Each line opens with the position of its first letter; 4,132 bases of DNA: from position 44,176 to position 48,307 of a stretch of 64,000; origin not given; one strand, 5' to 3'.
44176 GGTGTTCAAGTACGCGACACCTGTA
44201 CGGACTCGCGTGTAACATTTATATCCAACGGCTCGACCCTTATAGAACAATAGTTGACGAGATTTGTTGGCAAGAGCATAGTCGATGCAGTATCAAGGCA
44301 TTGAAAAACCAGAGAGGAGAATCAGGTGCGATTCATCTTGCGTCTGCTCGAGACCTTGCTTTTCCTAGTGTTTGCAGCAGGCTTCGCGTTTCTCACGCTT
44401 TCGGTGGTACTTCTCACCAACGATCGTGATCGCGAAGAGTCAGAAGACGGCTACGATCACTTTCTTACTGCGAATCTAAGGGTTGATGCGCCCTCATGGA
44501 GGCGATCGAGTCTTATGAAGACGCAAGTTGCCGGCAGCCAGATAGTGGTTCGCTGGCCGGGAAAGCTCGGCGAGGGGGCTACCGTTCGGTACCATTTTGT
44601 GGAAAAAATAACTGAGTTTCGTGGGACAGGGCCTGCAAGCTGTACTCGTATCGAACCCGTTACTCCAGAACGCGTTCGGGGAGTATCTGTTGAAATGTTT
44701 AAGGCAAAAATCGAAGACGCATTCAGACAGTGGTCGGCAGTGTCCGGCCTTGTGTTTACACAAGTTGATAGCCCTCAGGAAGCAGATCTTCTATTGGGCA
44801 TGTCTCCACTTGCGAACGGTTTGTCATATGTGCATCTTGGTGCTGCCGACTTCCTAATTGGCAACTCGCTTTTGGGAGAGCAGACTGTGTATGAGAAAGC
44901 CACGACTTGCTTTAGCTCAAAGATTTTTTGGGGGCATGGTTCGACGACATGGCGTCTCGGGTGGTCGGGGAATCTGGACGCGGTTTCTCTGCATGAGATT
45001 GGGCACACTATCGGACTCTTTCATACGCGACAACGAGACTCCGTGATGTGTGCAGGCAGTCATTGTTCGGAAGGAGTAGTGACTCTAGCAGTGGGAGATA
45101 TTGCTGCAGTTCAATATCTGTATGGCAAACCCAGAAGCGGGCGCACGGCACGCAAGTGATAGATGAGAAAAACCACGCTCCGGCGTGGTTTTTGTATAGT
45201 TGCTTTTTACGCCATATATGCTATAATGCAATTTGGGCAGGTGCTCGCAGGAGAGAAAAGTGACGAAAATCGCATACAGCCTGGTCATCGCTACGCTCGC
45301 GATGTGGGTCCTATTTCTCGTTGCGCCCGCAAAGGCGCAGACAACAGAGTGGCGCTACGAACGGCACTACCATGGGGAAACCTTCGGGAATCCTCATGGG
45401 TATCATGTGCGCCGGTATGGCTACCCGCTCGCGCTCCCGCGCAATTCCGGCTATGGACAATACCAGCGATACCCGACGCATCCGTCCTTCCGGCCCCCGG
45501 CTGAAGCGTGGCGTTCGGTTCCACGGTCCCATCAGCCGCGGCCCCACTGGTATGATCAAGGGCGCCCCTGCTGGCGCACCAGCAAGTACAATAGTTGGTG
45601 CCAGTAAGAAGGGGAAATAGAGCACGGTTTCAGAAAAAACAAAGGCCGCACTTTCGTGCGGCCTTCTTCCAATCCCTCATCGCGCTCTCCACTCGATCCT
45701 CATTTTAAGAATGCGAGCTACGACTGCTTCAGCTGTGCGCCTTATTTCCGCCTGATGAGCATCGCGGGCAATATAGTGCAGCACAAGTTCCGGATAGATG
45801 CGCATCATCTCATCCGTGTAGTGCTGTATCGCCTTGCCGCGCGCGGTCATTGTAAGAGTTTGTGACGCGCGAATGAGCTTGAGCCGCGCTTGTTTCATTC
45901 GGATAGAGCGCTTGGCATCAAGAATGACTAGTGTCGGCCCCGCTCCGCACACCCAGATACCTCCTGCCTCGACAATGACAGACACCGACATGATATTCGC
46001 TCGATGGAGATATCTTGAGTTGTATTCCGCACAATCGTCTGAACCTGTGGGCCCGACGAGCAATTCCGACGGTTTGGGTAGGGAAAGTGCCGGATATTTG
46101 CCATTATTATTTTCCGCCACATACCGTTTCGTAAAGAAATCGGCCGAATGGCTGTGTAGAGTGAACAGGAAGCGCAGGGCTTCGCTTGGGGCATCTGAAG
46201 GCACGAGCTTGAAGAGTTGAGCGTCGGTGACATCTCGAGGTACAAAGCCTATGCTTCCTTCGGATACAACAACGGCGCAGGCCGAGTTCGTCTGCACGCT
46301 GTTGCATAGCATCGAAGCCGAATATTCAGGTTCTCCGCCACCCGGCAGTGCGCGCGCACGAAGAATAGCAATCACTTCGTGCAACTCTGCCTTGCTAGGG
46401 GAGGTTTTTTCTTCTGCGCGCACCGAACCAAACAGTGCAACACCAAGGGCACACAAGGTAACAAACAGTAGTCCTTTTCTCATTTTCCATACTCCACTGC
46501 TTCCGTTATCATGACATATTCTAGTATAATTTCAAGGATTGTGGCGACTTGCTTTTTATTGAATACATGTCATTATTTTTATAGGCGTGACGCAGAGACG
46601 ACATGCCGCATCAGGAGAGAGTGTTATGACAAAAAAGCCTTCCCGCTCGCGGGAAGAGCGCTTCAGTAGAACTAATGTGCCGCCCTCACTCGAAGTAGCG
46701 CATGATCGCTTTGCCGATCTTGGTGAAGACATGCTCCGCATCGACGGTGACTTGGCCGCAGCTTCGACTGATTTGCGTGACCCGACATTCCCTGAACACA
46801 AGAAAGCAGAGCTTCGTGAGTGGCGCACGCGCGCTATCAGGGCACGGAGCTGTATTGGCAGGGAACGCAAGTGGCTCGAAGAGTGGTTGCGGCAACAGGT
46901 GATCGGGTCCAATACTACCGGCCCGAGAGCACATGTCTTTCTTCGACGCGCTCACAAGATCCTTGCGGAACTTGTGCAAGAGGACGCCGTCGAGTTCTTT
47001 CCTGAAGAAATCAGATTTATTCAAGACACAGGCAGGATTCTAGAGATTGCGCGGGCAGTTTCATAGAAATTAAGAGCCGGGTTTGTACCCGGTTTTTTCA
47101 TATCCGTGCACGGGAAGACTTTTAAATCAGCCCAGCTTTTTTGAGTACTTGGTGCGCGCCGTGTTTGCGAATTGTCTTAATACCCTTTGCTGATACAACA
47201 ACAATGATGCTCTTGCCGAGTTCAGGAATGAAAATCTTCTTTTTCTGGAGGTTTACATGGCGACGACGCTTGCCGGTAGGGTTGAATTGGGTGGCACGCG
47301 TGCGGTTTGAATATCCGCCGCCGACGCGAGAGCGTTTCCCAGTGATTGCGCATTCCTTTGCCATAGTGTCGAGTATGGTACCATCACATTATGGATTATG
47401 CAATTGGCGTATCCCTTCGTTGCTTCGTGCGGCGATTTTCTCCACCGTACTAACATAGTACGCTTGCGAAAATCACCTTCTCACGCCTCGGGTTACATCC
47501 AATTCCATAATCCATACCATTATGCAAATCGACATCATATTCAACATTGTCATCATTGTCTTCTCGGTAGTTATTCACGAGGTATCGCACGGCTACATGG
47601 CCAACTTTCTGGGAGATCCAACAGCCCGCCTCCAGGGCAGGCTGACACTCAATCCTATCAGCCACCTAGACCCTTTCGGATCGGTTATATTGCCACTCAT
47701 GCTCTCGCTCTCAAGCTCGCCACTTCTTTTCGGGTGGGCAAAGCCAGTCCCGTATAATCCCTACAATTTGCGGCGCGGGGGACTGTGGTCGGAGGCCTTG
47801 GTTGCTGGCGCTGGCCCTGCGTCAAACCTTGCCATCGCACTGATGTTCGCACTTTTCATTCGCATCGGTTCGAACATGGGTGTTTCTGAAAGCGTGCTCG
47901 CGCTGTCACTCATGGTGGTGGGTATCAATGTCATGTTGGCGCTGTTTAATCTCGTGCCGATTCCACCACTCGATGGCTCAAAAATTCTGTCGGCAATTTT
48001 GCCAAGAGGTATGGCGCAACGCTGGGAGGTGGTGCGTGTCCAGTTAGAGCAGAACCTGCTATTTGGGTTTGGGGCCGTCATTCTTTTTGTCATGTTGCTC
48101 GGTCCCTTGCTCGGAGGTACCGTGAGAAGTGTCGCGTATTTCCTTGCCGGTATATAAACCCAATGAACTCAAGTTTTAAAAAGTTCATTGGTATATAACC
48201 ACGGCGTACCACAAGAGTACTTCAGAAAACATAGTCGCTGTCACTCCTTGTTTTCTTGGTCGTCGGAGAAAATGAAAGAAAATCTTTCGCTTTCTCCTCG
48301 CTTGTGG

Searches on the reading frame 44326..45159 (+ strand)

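Call 68: search_protein_families(library=pfam, proteins=[window:44326-45159:+])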
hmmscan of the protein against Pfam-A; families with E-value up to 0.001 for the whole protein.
window:44326-45159:+ (277 aa): 3 families
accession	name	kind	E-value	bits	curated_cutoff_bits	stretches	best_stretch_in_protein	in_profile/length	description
PF00413.30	Peptidase_M10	-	2e-16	60.7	24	1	121-267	19-159/159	Matrixin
PF01400.30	Astacin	-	0.0003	21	22.5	0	188-238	50-99/189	Astacin (Peptidase family M12A)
PF13688.12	Reprolysin_5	-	0.00077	20.2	27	0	215-251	139-180/196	Metallo-peptidase family M12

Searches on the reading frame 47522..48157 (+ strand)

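Call 68: search_protein_families(library=pfam, proteins=[window:47522-48157:+])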
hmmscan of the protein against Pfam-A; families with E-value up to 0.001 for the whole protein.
window:47522-48157:+ (211 aa): 1 family
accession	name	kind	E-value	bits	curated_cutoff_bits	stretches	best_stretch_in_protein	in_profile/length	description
PF02163.28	Peptidase_M50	-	3.1e-12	46.7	27.2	2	123-162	157-196/221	Peptidase family M50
